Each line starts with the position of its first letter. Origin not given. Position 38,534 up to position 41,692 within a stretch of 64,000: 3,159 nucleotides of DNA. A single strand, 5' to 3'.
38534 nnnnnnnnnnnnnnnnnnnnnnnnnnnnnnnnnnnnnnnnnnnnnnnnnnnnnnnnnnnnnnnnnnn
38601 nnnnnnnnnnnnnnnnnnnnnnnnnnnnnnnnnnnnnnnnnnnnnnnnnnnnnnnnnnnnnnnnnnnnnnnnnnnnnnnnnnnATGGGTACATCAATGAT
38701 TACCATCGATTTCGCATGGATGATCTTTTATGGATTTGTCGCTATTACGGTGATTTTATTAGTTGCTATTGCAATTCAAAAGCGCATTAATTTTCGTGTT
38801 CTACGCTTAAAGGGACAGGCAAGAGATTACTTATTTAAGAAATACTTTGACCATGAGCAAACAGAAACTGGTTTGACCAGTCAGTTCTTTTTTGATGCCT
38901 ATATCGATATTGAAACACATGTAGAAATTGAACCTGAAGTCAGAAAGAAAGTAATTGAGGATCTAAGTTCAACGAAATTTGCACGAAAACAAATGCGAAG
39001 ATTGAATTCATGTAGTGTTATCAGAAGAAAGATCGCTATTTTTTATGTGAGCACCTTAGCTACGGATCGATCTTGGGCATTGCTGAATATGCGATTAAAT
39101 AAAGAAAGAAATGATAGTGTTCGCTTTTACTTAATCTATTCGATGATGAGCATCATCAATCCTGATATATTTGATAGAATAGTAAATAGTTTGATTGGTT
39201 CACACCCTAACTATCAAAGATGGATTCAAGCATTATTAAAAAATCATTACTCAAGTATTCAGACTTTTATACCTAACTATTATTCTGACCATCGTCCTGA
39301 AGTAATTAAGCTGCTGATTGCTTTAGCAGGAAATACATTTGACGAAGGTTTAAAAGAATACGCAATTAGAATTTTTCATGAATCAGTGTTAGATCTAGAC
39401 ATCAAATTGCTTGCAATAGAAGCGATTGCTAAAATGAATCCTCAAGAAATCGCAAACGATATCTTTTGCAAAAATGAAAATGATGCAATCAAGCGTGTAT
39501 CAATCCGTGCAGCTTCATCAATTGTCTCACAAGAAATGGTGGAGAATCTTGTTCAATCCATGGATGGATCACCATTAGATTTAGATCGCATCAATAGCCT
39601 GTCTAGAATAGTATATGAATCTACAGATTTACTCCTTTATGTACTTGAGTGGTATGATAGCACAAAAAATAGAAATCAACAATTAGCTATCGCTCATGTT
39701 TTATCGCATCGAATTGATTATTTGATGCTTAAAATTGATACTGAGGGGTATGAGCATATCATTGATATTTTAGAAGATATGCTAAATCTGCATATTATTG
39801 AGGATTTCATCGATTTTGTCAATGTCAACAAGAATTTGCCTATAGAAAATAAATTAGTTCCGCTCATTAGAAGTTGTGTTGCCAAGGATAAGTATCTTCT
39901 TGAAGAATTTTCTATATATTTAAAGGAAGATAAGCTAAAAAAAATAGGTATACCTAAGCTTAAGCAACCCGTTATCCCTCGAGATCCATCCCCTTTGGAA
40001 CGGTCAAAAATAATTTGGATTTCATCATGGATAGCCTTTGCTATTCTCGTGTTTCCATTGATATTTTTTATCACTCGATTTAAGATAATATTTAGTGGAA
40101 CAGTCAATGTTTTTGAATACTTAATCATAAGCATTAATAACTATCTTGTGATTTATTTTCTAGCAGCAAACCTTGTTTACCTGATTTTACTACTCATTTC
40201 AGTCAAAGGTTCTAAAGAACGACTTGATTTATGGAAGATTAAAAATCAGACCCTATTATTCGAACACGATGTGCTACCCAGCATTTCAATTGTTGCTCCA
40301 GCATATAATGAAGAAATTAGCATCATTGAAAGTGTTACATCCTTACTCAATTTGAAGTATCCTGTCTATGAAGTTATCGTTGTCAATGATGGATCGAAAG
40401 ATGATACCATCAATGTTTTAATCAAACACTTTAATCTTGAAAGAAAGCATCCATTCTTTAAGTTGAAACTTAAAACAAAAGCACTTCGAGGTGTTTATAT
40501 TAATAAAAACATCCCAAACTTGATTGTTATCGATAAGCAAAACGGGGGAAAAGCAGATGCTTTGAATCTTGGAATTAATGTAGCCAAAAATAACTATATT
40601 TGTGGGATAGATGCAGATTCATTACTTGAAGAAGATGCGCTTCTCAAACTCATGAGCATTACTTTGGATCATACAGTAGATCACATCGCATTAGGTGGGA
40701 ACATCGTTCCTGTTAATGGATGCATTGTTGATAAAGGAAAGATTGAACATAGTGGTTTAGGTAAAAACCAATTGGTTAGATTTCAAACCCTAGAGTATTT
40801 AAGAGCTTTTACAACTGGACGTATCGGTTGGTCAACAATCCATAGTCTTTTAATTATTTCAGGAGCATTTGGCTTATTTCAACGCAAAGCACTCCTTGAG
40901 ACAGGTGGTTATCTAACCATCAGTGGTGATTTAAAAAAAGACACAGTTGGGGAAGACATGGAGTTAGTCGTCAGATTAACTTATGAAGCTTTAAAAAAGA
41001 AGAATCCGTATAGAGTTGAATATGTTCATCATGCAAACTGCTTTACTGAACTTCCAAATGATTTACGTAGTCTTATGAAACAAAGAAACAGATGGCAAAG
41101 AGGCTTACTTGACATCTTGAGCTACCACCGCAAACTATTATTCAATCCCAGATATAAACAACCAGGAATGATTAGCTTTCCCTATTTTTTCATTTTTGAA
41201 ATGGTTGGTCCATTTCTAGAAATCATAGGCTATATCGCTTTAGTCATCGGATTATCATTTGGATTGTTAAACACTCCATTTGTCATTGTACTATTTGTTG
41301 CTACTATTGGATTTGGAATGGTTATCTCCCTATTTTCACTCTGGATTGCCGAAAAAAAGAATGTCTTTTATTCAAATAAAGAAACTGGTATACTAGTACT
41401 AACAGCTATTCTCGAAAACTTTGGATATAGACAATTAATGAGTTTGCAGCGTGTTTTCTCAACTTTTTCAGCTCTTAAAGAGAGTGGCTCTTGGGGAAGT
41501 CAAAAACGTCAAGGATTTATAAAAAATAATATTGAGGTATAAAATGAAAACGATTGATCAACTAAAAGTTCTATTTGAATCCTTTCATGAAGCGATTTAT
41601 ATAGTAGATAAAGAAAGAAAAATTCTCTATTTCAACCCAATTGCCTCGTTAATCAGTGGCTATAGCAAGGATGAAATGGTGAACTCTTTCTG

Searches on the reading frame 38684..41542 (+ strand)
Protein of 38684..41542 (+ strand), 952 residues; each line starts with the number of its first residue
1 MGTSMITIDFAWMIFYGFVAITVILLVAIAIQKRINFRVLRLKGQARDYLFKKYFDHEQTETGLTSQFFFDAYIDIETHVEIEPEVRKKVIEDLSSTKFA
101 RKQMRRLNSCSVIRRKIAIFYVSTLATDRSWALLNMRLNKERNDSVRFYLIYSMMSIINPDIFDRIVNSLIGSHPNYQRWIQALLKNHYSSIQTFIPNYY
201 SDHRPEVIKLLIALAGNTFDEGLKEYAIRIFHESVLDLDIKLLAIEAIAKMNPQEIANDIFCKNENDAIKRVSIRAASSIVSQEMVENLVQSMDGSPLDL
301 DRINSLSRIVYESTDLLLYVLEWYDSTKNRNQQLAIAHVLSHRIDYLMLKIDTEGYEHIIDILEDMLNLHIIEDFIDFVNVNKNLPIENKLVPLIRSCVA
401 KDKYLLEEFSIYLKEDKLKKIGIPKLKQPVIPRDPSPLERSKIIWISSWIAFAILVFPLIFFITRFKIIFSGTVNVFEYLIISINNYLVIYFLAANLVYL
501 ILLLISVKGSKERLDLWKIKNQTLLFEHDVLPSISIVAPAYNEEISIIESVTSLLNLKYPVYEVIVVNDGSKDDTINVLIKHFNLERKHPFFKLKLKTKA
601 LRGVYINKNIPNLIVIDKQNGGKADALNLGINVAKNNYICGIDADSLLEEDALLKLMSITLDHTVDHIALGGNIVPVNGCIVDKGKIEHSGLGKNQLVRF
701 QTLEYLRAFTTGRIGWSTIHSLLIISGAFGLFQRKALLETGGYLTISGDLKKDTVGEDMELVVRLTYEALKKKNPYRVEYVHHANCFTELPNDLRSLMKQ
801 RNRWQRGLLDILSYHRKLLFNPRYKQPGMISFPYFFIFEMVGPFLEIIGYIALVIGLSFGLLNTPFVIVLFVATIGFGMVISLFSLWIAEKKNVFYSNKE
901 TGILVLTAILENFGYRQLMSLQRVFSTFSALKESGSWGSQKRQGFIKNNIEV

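Call 10: search_protein_families(library=ncbifam, proteins=[window:38684-41542:+], max_evalue=0.00001)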
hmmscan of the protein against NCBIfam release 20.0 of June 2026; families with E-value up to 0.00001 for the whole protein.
window:38684-41542:+ (952 aa): 11 families
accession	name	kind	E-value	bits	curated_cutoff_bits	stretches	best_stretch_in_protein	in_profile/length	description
TIGR03937.1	PgaC_IcaA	equivalog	1.4e-33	116.5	422.3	1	521-825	34-287/407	poly-beta-1,6-N-acetyl-D-glucosamine synthase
TIGR03111.1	glyc2_xrt_Gpos1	hypoth_equivalog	7.3e-26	90.9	363.95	1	497-938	15-415/439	TIGR03111 family XrtG-associated glycosyltransferase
TIGR04242.1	nodulat_NodC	equivalog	2.7e-13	49.7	550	1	525-807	41-283/395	chitooligosaccharide synthase NodC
NF007482.0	PRK10073.1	equivalog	1.4e-12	47.3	423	0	532-585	6-58/334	glycosyltransferase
NF053846.1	glyco_with_XrtP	equivalog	1.3e-11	43.8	520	1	537-864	46-353/440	XrtP-associated glycosyltransferase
TIGR03030.1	CelA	equivalog_domain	3.4e-11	41.9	699.1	1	520-651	119-244/714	UDP-forming cellulose synthase catalytic subunit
NF047683.1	TeichurnBiosyTuaG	equivalog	1.6e-10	41.1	400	1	532-679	6-130/252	teichuronic acid biosynthesis protein TuaG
TIGR04283.1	glyco_like_mftF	equivalog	4e-10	39.6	182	1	534-659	1-96/221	TIGR04283 family arsenosugar biosynthesis glycosyltransferase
NF041875.1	EPS_EpsD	equivalog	3.1e-08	33.4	370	0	534-671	1-114/325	exopolysaccharide biosynthesis glycosyltransferase EpsD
TIGR03469.1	HpnB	hypoth_equivalog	4.7e-07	29.2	379.25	1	508-578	19-91/386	hopene-associated glycosyltransferase HpnB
NF045692.1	OglycostaseCruG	equivalog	2.1e-06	26.9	600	1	495-670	8-162/386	2'-O-glycosyltransferase CruG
